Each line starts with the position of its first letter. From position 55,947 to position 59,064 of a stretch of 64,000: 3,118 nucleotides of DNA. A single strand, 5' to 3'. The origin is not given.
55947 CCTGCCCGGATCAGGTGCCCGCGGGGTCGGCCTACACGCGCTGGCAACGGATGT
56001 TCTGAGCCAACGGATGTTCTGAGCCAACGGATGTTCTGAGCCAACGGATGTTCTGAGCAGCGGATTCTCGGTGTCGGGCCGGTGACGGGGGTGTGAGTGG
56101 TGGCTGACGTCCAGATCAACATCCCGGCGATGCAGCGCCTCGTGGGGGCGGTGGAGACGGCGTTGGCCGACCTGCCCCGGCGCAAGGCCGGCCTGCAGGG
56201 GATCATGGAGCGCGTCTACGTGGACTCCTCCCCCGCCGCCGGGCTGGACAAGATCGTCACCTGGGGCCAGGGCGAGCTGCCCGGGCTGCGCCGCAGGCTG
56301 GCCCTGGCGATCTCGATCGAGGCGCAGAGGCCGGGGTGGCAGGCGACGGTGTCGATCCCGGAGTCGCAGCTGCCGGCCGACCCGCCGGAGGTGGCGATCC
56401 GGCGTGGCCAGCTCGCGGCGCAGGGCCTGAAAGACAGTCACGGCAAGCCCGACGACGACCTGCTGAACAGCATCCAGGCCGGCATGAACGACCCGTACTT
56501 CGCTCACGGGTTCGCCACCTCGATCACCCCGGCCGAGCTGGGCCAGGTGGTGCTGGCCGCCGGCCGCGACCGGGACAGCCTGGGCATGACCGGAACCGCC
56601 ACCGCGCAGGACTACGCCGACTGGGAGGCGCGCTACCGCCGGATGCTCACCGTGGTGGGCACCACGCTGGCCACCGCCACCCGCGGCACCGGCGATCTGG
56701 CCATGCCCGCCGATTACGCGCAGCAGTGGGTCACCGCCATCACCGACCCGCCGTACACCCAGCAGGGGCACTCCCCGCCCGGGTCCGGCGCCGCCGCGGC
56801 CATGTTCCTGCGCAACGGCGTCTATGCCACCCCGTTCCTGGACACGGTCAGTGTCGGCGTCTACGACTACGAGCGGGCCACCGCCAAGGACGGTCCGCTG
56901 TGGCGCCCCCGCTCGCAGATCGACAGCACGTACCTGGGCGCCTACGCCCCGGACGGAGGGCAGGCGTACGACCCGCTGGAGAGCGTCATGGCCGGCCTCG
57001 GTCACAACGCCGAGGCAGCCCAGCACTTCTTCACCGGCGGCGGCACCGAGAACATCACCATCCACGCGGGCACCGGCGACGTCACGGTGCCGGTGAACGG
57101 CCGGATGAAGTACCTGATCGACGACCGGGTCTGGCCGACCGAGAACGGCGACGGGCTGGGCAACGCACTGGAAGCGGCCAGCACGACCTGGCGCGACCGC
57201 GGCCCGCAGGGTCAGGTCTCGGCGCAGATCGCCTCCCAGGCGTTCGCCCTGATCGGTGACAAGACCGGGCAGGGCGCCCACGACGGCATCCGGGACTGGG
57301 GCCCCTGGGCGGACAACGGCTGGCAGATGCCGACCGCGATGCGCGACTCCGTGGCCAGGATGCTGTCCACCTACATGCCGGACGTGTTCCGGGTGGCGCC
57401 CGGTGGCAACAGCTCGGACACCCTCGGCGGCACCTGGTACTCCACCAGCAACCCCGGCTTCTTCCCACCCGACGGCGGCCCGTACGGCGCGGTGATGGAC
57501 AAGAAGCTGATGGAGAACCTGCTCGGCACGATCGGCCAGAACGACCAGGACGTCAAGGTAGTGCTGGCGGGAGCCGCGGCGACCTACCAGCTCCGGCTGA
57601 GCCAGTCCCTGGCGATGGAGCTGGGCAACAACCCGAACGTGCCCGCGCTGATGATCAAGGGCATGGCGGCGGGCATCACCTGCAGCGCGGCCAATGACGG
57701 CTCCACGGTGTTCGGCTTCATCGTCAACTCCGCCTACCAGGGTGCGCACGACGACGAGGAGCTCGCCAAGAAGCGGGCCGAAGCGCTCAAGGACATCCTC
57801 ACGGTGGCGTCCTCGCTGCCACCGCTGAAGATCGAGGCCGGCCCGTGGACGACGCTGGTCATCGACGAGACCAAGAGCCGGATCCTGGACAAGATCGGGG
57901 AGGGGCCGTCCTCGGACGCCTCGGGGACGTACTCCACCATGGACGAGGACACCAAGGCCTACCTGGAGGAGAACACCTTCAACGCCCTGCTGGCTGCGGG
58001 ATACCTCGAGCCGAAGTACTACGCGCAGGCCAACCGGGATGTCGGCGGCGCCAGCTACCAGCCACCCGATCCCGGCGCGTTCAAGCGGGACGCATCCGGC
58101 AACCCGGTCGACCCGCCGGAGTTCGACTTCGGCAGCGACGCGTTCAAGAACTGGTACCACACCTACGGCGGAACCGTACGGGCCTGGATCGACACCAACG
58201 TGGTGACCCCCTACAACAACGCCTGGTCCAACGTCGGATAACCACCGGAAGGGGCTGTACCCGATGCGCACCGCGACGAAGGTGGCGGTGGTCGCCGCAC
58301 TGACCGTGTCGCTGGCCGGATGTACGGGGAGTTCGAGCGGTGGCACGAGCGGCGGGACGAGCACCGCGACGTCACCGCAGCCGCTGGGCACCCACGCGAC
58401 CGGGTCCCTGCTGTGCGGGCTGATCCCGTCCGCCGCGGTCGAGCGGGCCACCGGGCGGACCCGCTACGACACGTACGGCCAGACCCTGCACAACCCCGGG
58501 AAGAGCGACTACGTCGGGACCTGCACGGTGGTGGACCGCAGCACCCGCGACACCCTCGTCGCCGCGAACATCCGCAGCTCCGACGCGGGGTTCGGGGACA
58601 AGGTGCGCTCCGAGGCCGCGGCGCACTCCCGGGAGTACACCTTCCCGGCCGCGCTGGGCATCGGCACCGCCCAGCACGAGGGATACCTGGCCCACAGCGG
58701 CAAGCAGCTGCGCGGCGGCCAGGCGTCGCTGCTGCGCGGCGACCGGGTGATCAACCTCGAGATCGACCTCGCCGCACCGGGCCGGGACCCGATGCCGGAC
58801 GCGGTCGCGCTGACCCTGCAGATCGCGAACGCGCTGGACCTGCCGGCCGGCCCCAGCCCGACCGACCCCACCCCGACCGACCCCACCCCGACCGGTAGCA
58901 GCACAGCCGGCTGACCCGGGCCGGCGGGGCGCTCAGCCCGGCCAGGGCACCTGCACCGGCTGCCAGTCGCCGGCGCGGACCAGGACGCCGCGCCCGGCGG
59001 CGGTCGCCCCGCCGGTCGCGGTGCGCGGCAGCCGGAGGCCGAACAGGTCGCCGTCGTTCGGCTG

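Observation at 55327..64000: Type VII secretion-like module (EssC-type ATPase plus WXG100) with a large unknown protein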

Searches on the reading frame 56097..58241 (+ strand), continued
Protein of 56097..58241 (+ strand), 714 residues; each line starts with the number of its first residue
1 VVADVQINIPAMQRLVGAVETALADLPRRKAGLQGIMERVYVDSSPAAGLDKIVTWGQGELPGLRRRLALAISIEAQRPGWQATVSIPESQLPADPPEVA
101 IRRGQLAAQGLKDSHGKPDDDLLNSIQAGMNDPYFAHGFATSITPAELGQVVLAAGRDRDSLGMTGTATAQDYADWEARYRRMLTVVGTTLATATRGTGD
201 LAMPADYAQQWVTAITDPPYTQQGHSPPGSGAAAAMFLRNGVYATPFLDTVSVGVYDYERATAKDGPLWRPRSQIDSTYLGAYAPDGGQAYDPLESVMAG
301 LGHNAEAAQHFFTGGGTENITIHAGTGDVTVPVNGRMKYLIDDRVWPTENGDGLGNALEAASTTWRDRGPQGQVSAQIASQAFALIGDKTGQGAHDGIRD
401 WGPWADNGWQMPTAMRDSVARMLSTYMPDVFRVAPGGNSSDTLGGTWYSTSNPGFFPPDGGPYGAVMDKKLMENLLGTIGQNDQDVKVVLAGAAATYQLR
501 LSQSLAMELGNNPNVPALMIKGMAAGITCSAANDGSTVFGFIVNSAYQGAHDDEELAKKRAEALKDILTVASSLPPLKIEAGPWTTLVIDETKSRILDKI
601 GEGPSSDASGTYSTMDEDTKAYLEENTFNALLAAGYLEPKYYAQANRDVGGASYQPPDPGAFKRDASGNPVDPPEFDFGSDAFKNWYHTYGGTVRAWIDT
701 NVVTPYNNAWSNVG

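Call 108: search_protein_families(library=pfam, proteins=[P0198, P0199, P0220, P0237, P0263, P0217, P0221, P0234, P0247, P0264], max_evalue=0.01)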
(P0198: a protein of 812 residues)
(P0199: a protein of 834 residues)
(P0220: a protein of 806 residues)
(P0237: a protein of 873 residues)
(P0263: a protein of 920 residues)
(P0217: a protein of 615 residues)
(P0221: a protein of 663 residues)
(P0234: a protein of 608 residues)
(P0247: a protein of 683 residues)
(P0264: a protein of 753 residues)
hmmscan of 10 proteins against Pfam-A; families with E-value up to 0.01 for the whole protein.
P0198 (812 aa): 0 families

P0199 (834 aa): 1 family
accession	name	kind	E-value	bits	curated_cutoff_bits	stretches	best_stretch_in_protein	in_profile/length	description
PF06013.18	WXG100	-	4.1e-10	40.2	27.3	1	6-89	1-84/86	Proteins of 100 residues with WXG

P0220 (806 aa): 1 family
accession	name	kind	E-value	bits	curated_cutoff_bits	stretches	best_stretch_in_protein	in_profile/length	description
PF20211.3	DUF6571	-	1.3e-06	27.7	27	2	398-739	323-657/729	Family of unknown function (DUF6571)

P0237 (873 aa): 0 families

P0263 (920 aa): 0 families

P0217 (615 aa): 1 family
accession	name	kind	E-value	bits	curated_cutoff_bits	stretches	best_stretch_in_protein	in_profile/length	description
PF20211.3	DUF6571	-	1.2e-06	27.8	27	1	286-332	321-367/729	Family of unknown function (DUF6571)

P0221 (663 aa): 2 families
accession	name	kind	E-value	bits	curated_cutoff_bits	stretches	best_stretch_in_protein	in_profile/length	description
PF13930.12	Endonuclea_NS_2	-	1.7e-11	44.9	27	1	518-647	1-128/132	DNA/RNA non-specific endonuclease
PF20211.3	DUF6571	-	9.5e-09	34.8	27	1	112-334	129-366/729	Family of unknown function (DUF6571)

P0234 (608 aa): 2 families
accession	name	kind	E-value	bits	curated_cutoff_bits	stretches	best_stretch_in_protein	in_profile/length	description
PF15648.12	Tox-REase-5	-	2.3e-10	41.3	25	1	502-582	2-95/95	Restriction endonuclease fold toxin 5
PF20211.3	DUF6571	-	2.3e-06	26.8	27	1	120-312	142-345/729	Family of unknown function (DUF6571)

P0247 (683 aa): 2 families
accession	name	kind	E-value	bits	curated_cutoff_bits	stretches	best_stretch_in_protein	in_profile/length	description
PF13930.12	Endonuclea_NS_2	-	1.3e-13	51.7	27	1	544-668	3-127/132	DNA/RNA non-specific endonuclease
PF20211.3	DUF6571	-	3.5e-05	23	27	1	281-394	303-416/729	Family of unknown function (DUF6571)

P0264 (753 aa): 0 families

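Call 112: search_protein_families(library=pfam, alignment_id=A9, max_evalue=0.001)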
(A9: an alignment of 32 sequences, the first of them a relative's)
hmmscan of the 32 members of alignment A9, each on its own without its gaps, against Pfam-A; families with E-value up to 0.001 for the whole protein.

A. member 1, P0217 (615 aa): 1 family
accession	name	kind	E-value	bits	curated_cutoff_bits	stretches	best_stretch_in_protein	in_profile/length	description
PF20211.3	DUF6571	-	1.2e-06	27.8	27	1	286-332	321-367/729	Family of unknown function (DUF6571)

B. families by the number of members that match (of 32 scanned): 8 families
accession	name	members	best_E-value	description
PF20211.3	DUF6571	17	7.6e-27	Family of unknown function (DUF6571)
PF13930.12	Endonuclea_NS_2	6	4.8e-28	DNA/RNA non-specific endonuclease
PF22322.1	DUF6973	2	1.7e-25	Domain of unknown function (DUF6973)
PF03496.20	ADPrib_exo_Tox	2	4.3e-18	ADP-ribosyltransferase exoenzyme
PF01129.24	ART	2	2.5e-11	NAD:arginine ADP-ribosyltransferase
PF15648.12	Tox-REase-5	1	2.3e-10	Restriction endonuclease fold toxin 5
PF14410.12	GH-E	1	2.4e-09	HNH/ENDO VII superfamily nuclease with conserved GHE residues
PF00545.25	Ribonuclease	1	9.4e-07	ribonuclease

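Call 113: search_protein_families(library=pfam, alignment_id=A10, max_evalue=0.01)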
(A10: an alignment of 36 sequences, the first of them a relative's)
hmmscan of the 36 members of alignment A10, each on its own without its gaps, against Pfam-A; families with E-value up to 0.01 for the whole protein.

A. member 1, P0198 (812 aa): 0 families

B. families by the number of members that match (of 36 scanned): 6 families
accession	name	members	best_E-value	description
PF20211.3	DUF6571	13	7.6e-34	Family of unknown function (DUF6571)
PF06013.18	WXG100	2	4.1e-10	Proteins of 100 residues with WXG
PF10046.14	BLOC1_2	1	0.0039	Biogenesis of lysosome-related organelles complex-1 subunit 2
PF13701.12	DDE_Tnp_1_4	1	0.0057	Transposase DDE domain group 1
PF11227.13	DUF3025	1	0.0065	Protein of unknown function (DUF3025)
PF17098.10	Wtap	1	0.0067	WTAP/Mum2p family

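Call 120: search_solved_structures(query=A1, max_evalue=1)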
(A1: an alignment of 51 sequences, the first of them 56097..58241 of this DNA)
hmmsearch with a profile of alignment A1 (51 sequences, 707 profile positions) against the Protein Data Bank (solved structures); distinct sequences matched with E-value up to 1: 5.
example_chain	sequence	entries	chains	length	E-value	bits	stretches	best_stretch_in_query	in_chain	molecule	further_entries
1ala_A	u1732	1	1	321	0.069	14.7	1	458-552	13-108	ANNEXIN V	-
1yii_A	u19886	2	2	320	0.071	14.7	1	458-552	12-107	Annexin A5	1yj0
3q20_A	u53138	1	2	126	0.33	12.5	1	411-440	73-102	RbcX protein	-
8rg5_A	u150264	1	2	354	0.41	12.1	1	614-706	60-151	Glycoside-hydrolase family GH114 TIM-barrel domain-containing protein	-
8rg3_A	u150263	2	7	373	0.45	12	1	614-706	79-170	Glycoside-hydrolase family GH114 TIM-barrel domain-containing protein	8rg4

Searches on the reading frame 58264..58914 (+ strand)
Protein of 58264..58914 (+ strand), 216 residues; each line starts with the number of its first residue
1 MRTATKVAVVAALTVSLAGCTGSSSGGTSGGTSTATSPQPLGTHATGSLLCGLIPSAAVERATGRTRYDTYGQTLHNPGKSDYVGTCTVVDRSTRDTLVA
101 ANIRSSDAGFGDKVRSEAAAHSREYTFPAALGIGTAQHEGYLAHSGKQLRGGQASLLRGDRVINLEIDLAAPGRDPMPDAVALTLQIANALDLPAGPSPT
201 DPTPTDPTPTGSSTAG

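Call 6: search_protein_families(library=pfam, proteins=[window:58264-58914:+], max_evalue=0.1)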
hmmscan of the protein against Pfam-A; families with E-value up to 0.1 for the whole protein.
window:58264-58914:+ (216 aa): 1 family
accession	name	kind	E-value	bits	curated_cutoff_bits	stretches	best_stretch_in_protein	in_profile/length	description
PF12079.13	DUF3558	-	0.0035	17.8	34.1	1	17-67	3-62/173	Protein of unknown function (DUF3558)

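Call 7: search_protein_families(library=ncbifam, proteins=[window:58264-58914:+], max_evalue=0.1)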
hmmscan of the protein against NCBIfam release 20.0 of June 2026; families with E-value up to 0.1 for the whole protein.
window:58264-58914:+ (216 aa): 1 family
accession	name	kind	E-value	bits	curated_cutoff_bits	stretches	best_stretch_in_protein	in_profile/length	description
NF006151.0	PRK08296.1-3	equivalog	0.023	13.2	693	1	83-138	531-583/604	hypothetical protein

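Call 9: find_encoding_contigs(protein=window:58264-58914:+, flank=10000, max_places=6)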
Protein window:58264-58914:+ (216 aa): 1 contig read that carries it; 1 place shown.
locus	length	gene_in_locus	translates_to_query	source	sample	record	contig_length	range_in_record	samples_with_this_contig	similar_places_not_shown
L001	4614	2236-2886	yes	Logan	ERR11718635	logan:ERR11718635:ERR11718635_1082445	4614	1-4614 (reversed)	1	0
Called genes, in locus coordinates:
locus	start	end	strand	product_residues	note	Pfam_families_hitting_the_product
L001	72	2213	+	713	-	PF20211:DUF6571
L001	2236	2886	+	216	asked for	-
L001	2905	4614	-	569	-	?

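Call 33: list_cluster_members(proteins=[P0001, window:58264-58914:+, window:51307-52614:-])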
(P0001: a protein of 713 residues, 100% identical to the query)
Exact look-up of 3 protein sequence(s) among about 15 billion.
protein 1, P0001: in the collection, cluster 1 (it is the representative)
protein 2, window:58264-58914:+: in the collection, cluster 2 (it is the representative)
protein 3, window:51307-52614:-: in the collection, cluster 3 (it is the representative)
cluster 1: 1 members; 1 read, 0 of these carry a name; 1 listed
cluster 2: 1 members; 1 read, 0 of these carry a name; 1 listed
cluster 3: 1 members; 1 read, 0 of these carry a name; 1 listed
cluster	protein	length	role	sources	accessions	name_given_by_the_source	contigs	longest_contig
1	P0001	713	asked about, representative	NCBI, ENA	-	-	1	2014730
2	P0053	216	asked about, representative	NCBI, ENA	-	-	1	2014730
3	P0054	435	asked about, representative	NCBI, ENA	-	-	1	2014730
